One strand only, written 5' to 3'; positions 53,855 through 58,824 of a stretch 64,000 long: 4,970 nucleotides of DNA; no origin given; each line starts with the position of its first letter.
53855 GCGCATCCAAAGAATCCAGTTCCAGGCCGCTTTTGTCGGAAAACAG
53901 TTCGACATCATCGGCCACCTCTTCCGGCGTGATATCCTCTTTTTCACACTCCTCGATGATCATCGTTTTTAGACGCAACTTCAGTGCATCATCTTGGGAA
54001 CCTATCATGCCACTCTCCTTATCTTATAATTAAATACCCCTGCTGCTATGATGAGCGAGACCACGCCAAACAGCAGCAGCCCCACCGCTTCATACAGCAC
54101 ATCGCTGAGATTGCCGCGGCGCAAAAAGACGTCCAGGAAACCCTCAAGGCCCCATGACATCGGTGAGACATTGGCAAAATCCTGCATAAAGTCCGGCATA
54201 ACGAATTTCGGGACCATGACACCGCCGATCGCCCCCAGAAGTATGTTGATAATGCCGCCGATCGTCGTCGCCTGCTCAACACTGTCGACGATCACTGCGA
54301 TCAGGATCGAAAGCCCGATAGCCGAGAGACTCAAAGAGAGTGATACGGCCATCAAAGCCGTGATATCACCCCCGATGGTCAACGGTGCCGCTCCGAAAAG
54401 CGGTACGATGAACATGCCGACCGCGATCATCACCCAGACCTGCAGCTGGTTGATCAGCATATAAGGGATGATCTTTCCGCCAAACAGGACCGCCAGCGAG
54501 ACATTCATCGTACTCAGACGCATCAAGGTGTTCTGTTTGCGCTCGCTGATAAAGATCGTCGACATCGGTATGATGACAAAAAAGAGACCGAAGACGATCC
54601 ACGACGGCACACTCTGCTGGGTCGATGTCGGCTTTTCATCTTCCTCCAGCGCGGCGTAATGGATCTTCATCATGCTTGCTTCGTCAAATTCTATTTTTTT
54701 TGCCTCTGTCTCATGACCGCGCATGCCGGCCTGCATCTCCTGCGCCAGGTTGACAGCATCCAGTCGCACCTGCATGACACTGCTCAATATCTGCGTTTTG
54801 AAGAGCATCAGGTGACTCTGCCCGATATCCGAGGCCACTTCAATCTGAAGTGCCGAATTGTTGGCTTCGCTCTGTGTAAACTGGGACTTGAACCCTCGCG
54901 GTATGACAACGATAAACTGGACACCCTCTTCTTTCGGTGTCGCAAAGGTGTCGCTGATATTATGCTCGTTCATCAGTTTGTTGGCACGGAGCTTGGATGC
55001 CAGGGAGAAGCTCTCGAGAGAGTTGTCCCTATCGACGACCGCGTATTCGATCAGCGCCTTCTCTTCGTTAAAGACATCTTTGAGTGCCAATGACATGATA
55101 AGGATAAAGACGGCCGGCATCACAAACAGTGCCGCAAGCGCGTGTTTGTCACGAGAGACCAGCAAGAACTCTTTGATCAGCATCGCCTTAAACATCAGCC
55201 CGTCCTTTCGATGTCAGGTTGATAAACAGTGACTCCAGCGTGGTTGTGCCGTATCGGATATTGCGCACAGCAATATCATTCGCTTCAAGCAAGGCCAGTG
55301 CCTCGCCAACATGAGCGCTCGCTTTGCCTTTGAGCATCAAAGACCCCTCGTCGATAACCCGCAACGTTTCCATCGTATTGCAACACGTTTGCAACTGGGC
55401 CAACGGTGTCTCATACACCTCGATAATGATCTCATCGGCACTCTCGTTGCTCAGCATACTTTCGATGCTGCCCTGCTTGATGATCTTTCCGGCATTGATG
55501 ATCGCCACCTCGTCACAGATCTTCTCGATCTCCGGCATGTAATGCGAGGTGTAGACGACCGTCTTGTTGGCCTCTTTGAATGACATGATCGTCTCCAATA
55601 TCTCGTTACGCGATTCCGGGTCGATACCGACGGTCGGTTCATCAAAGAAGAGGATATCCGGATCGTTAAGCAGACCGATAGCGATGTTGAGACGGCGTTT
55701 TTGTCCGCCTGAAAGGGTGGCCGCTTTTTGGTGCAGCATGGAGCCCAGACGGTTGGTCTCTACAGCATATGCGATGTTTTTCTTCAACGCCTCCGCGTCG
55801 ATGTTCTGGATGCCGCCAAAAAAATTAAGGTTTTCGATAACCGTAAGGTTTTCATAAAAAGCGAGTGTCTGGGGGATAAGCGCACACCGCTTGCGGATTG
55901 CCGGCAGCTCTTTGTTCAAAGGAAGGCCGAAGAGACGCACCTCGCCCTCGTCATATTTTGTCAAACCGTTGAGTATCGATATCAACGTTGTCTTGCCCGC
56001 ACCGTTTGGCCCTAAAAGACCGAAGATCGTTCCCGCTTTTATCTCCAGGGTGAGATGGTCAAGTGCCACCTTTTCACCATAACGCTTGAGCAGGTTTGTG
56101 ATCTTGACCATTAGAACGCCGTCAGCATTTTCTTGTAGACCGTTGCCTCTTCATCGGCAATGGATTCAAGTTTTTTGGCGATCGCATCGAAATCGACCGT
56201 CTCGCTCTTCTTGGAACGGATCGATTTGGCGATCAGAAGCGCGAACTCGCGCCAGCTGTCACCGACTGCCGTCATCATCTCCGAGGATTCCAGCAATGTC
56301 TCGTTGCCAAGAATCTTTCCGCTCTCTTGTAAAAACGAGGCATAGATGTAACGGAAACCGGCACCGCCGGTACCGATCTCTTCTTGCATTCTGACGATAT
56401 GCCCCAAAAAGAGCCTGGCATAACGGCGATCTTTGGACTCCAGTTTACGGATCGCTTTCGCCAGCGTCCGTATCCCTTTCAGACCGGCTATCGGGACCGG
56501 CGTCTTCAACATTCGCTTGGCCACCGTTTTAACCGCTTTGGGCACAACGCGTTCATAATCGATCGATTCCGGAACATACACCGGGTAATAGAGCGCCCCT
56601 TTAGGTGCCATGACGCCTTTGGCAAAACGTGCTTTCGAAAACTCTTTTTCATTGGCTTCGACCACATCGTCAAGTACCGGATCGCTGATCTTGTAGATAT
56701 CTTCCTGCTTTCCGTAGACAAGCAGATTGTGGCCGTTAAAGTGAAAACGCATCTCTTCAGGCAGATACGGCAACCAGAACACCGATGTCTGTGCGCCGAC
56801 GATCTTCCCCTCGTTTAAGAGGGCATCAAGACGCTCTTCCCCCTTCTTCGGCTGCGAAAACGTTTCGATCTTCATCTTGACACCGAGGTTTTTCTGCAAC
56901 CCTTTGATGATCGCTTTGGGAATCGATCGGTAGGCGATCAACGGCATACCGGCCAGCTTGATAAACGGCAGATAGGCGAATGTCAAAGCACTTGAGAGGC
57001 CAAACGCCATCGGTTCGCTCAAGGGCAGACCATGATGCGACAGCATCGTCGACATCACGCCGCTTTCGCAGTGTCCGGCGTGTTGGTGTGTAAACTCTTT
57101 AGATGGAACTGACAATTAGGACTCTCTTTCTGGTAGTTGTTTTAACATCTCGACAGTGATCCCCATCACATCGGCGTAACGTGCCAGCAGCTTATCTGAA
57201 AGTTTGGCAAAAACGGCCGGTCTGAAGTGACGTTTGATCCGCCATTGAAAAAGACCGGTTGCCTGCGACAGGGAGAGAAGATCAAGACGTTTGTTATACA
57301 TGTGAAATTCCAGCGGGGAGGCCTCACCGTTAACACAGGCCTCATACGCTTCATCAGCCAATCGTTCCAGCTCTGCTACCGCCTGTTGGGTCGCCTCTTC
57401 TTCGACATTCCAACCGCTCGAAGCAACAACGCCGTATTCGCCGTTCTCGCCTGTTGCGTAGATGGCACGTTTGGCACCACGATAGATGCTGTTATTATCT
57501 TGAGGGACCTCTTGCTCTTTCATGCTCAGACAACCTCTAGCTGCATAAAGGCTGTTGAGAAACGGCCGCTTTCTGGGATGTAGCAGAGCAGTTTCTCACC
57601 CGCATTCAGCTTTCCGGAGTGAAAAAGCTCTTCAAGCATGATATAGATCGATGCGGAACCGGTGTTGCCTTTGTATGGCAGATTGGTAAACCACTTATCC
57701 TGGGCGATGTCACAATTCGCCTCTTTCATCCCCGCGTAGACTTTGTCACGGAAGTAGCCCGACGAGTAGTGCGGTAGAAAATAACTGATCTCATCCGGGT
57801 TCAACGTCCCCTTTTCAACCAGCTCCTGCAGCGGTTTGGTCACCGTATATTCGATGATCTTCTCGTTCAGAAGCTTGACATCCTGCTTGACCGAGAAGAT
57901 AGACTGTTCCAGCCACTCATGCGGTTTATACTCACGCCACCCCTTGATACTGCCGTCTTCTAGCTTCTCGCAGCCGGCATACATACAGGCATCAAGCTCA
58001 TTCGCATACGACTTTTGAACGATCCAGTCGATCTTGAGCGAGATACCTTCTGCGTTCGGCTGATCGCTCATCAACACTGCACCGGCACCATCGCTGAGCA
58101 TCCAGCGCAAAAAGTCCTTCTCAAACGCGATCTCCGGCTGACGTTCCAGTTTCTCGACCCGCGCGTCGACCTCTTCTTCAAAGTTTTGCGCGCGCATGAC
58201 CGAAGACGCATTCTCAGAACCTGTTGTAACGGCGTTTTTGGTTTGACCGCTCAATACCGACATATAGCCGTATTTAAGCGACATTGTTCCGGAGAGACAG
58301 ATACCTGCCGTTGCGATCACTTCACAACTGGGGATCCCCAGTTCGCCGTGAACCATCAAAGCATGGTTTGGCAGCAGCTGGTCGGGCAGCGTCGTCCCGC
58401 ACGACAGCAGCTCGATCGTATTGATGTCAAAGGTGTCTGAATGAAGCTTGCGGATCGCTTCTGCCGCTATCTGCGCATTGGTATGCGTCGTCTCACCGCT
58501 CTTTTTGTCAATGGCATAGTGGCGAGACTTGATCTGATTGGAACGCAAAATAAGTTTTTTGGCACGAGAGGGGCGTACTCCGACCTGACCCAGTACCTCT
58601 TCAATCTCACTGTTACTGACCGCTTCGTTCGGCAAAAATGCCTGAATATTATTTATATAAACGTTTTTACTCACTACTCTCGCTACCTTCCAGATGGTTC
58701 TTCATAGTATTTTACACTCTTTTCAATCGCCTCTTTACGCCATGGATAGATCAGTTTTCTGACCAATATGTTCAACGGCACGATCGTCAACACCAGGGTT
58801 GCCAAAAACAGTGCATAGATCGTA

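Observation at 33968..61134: About 27-kb flexirubin-like (aryl-polyene plus dialkylresorcinol) type II PKS/FAS locus in a Campylobacterota-type chromosome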

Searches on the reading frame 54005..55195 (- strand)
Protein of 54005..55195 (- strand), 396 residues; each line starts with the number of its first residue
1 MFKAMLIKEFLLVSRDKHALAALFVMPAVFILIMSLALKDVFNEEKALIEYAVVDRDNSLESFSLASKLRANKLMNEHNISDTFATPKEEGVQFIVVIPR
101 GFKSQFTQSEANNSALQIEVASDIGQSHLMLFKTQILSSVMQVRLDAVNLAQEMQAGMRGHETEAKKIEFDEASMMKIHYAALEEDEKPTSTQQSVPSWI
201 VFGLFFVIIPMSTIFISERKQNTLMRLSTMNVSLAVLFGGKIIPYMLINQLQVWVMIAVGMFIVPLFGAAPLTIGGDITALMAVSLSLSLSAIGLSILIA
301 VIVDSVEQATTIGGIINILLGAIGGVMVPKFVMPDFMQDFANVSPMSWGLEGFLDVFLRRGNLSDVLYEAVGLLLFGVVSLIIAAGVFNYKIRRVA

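Call 5: search_protein_families(library=pfam, proteins=[window:54005-55195:-], max_evalue=0.01)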
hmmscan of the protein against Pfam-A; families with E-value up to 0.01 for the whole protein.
window:54005-55195:- (396 aa): 3 families
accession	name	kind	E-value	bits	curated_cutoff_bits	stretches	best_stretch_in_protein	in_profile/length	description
PF12698.13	ABC2_membrane_3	-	1.4e-33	116.9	31.6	1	23-385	7-346/347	ABC-2 family transporter protein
PF01061.29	ABC2_membrane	-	4.5e-19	69.3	26.9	1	193-357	48-210/211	ABC-2 type transporter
PF12679.13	ABC2_membrane_2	-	1.6e-06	28.1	27.2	1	4-348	2-234/283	ABC-2 family transporter protein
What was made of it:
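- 54005..55195 (-): ABC-2 permease (Azoarcus darI position). Pfam ABC2_membrane_3 (call 5).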

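Call 94: search_protein_families(library=ncbifam, proteins=[window:54005-55195:-], max_evalue=0.00001)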
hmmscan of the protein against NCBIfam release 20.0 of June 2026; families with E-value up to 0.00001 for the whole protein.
window:54005-55195:- (396 aa): 2 families
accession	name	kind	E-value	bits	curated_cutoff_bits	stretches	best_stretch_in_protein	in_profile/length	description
NF038293.1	permease_SagH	equivalog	3.1e-19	69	450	1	5-383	4-362/370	SagH family ABC transporter permease subunit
NF033858.1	ABC2_perm_RbbA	equivalog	3.7e-12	45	1050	1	4-385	544-901/909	ribosome-associated ATPase/putative transporter RbbA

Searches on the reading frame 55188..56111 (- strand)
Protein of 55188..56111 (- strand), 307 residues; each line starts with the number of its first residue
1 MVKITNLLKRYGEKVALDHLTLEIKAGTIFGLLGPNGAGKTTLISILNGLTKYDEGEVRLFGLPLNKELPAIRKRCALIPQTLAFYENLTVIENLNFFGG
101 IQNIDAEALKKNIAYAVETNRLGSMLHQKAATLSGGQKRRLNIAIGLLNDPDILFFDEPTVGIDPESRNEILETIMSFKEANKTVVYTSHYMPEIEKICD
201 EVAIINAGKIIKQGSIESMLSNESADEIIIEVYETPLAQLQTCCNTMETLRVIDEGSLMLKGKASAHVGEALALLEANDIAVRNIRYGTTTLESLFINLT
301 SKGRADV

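Call 5: search_protein_families(library=pfam, proteins=[window:55188-56111:-], max_evalue=0.01)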
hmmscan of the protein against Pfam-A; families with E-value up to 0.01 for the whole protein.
window:55188-56111:- (307 aa): 4 families
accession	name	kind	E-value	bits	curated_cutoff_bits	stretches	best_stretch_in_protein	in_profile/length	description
PF00005.33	ABC_tran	-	2.9e-31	109.3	25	1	17-160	1-136/137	ABC transporter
PF13304.12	AAA_21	-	3.1e-12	47.6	27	2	131-190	236-298/304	AAA domain, putative AbiEii toxin, Type IV TA system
PF13175.12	AAA_15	-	0.0025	17.9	32.1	0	32-52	28-48/374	AAA ATPase domain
PF13476.12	AAA_23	-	0.0048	18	27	0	28-47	20-39/201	AAA domain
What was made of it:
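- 55188..56111 (-): ABC ATPase (Azoarcus darF position). Pfam ABC_tran (call 5).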

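Call 94: search_protein_families(library=ncbifam, proteins=[window:55188-56111:-], max_evalue=0.00001)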
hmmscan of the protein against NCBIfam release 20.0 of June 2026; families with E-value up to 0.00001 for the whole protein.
window:55188-56111:- (307 aa): 185 families (the best 25 are shown)
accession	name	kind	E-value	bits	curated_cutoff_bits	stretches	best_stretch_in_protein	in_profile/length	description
TIGR01188.1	drrA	subfamily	4.7e-73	246.1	312.45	1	9-300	1-301/302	daunorubicin resistance ABC transporter, ATP-binding protein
NF010060.0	PRK13537.1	equivalog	3.1e-58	197.1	521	1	2-301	16-309/314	nodulation factor ABC transporter ATP-binding protein NodI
TIGR03864.1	PQQ_ABC_ATP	hypoth_equivalog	2.4e-52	177.7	302.25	1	2-228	2-228/236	ABC transporter, ATP-binding subunit, PQQ-dependent alcohol dehydrogenase system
TIGR03522.1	GldA_ABC_ATP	equivalog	3.3e-52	177.8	402.6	1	2-300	3-301/301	gliding motility-associated ABC transporter ATP-binding subunit GldA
NF010059.0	PRK13536.1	equivalog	7.4e-52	176.2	549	1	2-245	44-286/342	nodulation factor ABC transporter ATP-binding protein NodI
TIGR01288.1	nodI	equivalog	8.3e-51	172.8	424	1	2-245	5-247/303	nodulation factor ABC transporter ATP-binding protein NodI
NF033858.1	ABC2_perm_RbbA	equivalog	2.2e-49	168.1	1050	1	3-227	268-492/909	ribosome-associated ATPase/putative transporter RbbA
TIGR04406.1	LPS_export_lptB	equivalog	2.3e-46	158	240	1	2-228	2-231/239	LPS export ABC transporter ATP-binding protein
TIGR03740.1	galliderm_ABC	subfamily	1.3e-43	149.3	309.75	1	3-218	2-210/223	lantibiotic protection ABC transporter ATP-binding subunit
TIGR04521.1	ECF_ATPase_2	equivalog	2.4e-43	148.2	330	1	13-224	17-237/279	energy-coupling factor transporter ATPase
TIGR04520.1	ECF_ATPase_1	equivalog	6.1e-40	137.3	315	1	2-224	1-228/269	energy-coupling factor transporter ATPase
TIGR00968.1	3a0106s01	subfamily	6e-38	130.7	342.75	1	3-229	2-227/237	sulfate ABC transporter ATP-binding protein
NF040840.2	tungstate_WtpC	equivalog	3.4e-36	125.2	440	1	1-261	1-258/347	tungstate ABC transporter ATP-binding protein WtpC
TIGR02142.1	modC_ABC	equivalog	3.5e-36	125.2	285.05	1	9-286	7-288/353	molybdenum ABC transporter ATP-binding protein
TIGR03608.1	L_ocin_972_ABC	subfamily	4.2e-36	124.3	254.85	1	4-202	1-203/206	putative bacteriocin export ABC transporter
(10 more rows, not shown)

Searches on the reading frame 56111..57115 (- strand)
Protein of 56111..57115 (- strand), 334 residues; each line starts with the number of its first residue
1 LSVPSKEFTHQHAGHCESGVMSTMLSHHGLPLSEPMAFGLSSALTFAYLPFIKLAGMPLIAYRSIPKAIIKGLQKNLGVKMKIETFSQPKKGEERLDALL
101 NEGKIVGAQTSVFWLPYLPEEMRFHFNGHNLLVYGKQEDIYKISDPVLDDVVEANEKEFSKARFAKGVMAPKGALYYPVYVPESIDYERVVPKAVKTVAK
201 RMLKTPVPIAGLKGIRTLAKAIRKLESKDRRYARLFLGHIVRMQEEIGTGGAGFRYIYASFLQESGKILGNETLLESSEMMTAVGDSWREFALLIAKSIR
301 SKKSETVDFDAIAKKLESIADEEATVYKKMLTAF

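Call 5: search_protein_families(library=pfam, proteins=[window:56111-57115:-], max_evalue=0.01)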
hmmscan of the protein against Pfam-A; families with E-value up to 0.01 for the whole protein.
window:56111-57115:- (334 aa): 2 families
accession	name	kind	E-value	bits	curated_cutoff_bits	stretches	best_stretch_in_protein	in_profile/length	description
PF16169.10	DUF4872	-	1.9e-55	187.7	28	1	158-329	2-172/173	Domain of unknown function (DUF4872)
PF14399.12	BtrH_N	-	4.9e-49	166.4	29.7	1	15-146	1-134/134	Butirosin biosynthesis protein H, N-terminal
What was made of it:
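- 56111..57115 (-): BtrH-related acyltransferase: DarH in NCBIfam naming, darE in Azoarcus naming. Pfam BtrH_N + DUF4872 (call 5).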

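Call 93: search_protein_families(library=ncbifam, proteins=[window:56111-57115:-], max_evalue=0.00001)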
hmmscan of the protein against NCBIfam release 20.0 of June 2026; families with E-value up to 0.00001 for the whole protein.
window:56111-57115:- (334 aa): 1 family
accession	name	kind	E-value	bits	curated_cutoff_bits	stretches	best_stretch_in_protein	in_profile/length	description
NF053550.1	DarH_acyl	equivalog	1.9e-148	493.9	300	1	7-330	1-324/325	BtrH-related acyltransferase DarH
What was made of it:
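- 56111..57115 (-): NCBIfam DarH_acyl scores 494 against a cutoff of 300 (call 93).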

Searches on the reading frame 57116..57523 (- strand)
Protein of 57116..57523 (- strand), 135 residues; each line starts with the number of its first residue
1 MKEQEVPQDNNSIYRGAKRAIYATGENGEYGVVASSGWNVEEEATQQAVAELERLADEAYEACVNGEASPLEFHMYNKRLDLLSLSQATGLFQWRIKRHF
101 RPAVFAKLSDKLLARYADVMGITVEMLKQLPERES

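Call 5: search_protein_families(library=pfam, proteins=[window:57116-57523:-], max_evalue=0.01)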
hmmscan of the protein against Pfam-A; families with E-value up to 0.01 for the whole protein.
window:57116-57523:- (135 aa): 0 families

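Call 24: search_protein_families(library=pfam, proteins=[window:57116-57523:-], max_evalue=5)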
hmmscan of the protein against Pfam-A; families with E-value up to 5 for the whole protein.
window:57116-57523:- (135 aa): 1 family
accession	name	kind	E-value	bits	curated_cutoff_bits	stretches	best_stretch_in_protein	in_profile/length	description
PF08748.17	Phage_TAC_4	-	0.086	13.5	21.1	1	35-65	81-111/124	Phage tail assembly chaperone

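Call 94: search_protein_families(library=ncbifam, proteins=[window:57116-57523:-], max_evalue=0.00001)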
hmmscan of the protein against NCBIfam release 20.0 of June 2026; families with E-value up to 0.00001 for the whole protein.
window:57116-57523:- (135 aa): 2 families
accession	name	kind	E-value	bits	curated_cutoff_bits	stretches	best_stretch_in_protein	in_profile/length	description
NF053536.1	DarG_fam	subfamily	1.6e-52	177.1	70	1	1-130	1-130/131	DarG family dialkylresorcinol biosynthesis protein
NF053545.1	flexirubin_DarG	equivalog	1.8e-39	134.9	170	1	1-128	1-129/129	flexirubin biosynthesis protein DarG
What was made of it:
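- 57116..57523 (-): DarG-family protein (Azoarcus darD position); function unknown. The flexirubin_DarG model scores 135 against 170 (call 94).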

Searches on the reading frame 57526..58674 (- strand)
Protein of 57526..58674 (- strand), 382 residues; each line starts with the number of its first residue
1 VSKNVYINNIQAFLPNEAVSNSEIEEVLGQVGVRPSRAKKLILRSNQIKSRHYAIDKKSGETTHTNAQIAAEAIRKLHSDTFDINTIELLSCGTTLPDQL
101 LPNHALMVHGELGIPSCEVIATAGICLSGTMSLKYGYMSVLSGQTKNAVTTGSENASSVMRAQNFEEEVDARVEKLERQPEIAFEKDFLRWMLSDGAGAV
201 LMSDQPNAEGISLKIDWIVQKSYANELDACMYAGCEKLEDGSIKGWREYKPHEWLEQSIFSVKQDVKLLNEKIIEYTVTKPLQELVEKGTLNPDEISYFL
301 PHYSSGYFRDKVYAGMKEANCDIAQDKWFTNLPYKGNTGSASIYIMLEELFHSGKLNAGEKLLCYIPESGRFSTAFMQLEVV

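Call 5: search_protein_families(library=pfam, proteins=[window:57526-58674:-], max_evalue=0.01)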
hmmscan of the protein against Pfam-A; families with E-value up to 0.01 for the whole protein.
window:57526-58674:- (382 aa): 3 families
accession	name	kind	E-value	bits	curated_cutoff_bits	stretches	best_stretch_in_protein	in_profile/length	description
PF08541.16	ACP_syn_III_C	-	2.1e-09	37.8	26.6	1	287-364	2-74/90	3-Oxoacyl-[acyl-carrier-protein (ACP)] synthase III C terminal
PF08545.16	ACP_syn_III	-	0.003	17.8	24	0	126-163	7-44/80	3-Oxoacyl-[acyl-carrier-protein (ACP)] synthase III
PF00108.29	Thiolase_N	-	0.0037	17.1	26.4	1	66-166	23-125/260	Thiolase, N-terminal domain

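Call 6: search_protein_families(library=ncbifam, proteins=[window:57526-58674:-], max_evalue=0.001)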
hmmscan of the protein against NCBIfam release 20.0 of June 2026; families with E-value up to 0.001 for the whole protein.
window:57526-58674:- (382 aa): 8 families
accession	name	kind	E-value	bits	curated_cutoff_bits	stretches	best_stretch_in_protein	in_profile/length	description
NF005293.2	PRK06816.1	subfamily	2.9e-186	619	450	1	5-382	1-378/378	StlD/DarB family beta-ketosynthase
NF053539.1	resorcinol_DarB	exception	6.1e-162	539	550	1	3-382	1-377/377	dialkylresorcinol biosynthesis protein DarB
NF006829.0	PRK09352.1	subfamily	1.2e-21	77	249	2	3-162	3-150/322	beta-ketoacyl-ACP synthase 3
TIGR00747.1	fabH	subfamily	1.1e-17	64.1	292.1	2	5-162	3-148/322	beta-ketoacyl-ACP synthase III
NF006720.0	PRK09258.1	equivalog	2.2e-15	56.8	285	1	3-364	4-322/338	3-oxoacyl-ACP synthase III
NF004623.0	PRK05963.1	equivalog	2.1e-13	50.3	437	1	12-370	13-318/328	beta-ketoacyl-ACP synthase III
NF005541.0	PRK07204.1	equivalog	1.2e-11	44.6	402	2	1-161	1-150/329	beta-ketoacyl-ACP synthase III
TIGR01930.1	AcCoA-C-Actrans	subfamily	4.9e-05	22.4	240.55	1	65-178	20-136/385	acetyl-CoA C-acyltransferase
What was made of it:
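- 57526..58674 (-): DarB, the KASIII-like enzyme that condenses and cyclises the resorcinol precursors. The DarB exception model scores 539 against 550 (call 6).
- Checked: DarB at 57526-58674 passes the StlD/DarB family model, 619 bits against a cutoff of 450 (call 6).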

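Call 8: find_encoding_contigs(protein=window:57526-58674:-, flank=10000, max_places=6)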
Protein window:57526-58674:- (382 aa): 1 contig read that carries it; 1 place shown.
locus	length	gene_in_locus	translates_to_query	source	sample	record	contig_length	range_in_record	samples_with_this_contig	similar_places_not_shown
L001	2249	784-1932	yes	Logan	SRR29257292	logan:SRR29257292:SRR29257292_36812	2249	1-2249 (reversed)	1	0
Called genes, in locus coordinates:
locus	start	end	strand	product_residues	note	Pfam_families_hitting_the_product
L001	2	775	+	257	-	?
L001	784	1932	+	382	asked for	PF08541:ACP_syn_III_C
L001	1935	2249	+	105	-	?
